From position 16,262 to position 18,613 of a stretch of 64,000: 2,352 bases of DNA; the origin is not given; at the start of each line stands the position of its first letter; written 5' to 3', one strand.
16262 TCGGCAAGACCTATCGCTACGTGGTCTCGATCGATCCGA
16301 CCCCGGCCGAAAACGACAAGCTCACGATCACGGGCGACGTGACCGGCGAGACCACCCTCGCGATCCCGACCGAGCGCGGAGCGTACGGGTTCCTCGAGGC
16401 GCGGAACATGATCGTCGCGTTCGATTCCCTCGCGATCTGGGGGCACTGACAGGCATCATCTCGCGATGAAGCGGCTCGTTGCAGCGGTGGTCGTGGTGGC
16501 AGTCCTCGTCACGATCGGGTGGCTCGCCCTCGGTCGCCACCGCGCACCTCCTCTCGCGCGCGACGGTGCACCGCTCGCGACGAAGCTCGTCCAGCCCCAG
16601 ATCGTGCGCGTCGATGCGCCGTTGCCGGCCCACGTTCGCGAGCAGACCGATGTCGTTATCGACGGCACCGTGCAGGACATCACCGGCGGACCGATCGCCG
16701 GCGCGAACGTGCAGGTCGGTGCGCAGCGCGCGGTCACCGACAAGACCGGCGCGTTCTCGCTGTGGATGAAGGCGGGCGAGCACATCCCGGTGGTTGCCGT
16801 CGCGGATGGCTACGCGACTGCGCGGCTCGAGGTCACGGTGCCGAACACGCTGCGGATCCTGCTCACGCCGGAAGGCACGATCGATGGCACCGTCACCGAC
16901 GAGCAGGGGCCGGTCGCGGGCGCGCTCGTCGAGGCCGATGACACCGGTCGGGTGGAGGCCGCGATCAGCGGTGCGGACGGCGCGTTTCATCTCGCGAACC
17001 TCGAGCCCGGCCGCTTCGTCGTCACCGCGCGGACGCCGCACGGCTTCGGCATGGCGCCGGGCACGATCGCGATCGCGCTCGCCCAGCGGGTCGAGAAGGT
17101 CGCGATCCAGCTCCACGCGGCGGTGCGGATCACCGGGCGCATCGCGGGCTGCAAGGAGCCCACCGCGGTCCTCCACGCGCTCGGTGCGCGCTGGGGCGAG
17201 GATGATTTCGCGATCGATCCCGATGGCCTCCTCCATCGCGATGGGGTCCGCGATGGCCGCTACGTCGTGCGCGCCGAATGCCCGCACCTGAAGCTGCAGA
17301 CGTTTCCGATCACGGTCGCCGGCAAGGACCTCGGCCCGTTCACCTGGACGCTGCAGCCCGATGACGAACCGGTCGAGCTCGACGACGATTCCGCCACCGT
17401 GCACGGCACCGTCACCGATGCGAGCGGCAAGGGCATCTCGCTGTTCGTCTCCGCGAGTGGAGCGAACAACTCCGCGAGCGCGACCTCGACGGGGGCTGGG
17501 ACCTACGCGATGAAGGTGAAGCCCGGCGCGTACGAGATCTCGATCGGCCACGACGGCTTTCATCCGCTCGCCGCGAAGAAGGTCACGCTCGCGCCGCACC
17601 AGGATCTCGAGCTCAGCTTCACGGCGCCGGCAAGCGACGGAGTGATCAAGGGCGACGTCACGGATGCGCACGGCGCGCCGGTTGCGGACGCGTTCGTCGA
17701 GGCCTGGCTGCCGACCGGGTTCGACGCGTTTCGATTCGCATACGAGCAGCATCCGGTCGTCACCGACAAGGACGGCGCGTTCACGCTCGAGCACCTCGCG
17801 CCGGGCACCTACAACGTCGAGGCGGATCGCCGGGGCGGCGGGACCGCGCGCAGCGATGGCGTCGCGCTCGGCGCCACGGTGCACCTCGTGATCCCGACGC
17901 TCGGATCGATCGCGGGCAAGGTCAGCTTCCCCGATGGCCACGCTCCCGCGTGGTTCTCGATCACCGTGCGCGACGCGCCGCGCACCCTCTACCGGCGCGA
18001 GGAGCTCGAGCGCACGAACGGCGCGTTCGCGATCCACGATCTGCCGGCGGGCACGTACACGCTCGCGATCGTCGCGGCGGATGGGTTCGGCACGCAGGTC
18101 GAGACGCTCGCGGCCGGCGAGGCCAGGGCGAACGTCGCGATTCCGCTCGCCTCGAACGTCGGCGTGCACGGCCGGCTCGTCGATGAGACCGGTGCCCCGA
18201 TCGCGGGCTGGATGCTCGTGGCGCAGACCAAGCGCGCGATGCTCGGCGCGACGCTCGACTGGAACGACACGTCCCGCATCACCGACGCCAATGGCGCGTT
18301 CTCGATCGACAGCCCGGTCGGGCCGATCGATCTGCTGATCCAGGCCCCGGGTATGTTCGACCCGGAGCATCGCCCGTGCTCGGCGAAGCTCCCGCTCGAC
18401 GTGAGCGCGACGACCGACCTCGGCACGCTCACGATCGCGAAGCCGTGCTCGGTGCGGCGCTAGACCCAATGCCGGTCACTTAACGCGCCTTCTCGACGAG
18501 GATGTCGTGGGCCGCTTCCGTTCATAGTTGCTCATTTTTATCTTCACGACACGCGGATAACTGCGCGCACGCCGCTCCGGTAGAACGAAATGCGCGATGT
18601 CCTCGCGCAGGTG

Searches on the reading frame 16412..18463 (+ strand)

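Call 49: search_protein_families(library=pfam, proteins=[window:16412-18463:+], max_evalue=0.0001)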
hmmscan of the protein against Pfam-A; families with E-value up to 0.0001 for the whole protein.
window:16412-18463:+ (683 aa): 14 families
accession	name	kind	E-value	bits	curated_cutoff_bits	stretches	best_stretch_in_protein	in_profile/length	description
PF13620.12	CarboxypepD_reg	-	5.6e-64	212.9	32.3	6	412-488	2-71/82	Carboxypeptidase regulatory-like domain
PF13715.12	CarbopepD_reg_2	-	4.7e-27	94.3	32.2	1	83-147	1-68/88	CarboxypepD_reg-like domain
PF09430.16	EMC7_beta-sandw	-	5.6e-11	43.1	26.6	0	529-557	21-49/122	ER membrane protein complex subunit 7, beta-sandwich domain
PF00775.27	Dioxygenase_C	-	6.1e-10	39.3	27.3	0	411-472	31-101/182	Dioxygenase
PF17210.9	SdrD_B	-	1.8e-09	38.2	29.7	0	158-215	14-73/112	SdrD B-like domain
PF17802.7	SpaA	-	2.4e-09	37.7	23.1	0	445-470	32-57/91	Prealbumin-like fold domain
PF15976.11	CooC_C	-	2.5e-08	34.3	29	0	84-140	20-76/93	CS1-pili formation C-terminal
PF14686.12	fn3_3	-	1.4e-07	31.6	24.4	0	449-470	29-50/75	Polysaccharide lyase family 4, domain II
PF20598.4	DUF6795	-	1.7e-07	31.9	27.4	0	412-461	1-45/103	Domain of unknown function (DUF6795)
PF08400.16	phage_tail_N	-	2.2e-06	28.2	26.6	0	352-392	36-76/134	Prophage tail fibre N-terminal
PF10670.15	DUF4198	-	2.4e-06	28.3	34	0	408-472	145-206/209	Domain of unknown function (DUF4198)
PF25020.1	TTR_TEN1-4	-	5.9e-06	26.6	27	0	77-145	3-75/86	Teneurin TTR-like domain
PF02369.22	Big_1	-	1.1e-05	25.9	34.9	0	414-478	23-85/93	Bacterial Ig-like domain (group 1)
PF07210.18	DUF1416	-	1.4e-05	25.4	23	0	394-477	3-78/97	Protein of unknown function (DUF1416)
